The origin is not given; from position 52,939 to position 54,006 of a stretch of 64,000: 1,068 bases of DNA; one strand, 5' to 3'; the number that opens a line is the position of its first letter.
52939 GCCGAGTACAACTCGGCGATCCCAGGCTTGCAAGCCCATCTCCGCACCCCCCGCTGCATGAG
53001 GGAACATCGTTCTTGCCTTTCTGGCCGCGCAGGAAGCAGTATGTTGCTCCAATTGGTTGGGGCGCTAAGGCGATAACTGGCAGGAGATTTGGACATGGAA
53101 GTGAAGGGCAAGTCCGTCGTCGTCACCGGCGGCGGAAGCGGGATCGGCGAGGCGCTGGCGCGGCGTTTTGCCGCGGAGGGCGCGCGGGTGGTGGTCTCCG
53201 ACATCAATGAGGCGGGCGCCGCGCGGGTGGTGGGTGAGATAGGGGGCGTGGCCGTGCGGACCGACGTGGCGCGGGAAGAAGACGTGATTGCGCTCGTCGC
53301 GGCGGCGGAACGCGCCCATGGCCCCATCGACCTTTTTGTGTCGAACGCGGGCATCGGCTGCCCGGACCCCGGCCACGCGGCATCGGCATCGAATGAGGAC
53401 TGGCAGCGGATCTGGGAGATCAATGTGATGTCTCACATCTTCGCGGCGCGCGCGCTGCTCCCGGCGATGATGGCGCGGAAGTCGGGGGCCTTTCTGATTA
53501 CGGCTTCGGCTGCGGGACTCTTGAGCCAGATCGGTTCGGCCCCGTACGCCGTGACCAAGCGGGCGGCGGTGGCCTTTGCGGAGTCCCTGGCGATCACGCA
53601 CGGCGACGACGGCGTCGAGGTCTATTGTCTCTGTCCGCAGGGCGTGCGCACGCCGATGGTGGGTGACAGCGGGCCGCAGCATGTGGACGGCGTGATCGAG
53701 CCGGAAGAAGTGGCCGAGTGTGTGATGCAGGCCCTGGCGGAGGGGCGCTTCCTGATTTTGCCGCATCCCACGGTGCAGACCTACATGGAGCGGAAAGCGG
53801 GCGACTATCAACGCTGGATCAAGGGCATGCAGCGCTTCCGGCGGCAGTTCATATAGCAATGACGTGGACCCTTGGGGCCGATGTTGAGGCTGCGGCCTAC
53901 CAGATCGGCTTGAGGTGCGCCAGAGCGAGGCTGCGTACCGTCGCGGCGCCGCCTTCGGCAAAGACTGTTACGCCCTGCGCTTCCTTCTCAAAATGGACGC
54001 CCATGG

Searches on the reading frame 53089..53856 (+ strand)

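Call 61: search_protein_families(library=pfam, proteins=[window:53089-53856:+], max_evalue=0.0001)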
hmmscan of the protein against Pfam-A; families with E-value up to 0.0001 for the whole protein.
window:53089-53856:+ (255 aa): 3 families
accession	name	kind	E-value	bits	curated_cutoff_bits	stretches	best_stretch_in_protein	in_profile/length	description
PF00106.31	adh_short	-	1.8e-45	155.3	26.6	1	8-194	1-190/195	short chain dehydrogenase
PF13561.12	adh_short_C2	-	1.3e-36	126.8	27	1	17-193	6-183/236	Enoyl-(Acyl carrier protein) reductase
PF08659.16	KR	-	2.6e-09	37.7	22.6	1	10-167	3-163/180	KR domain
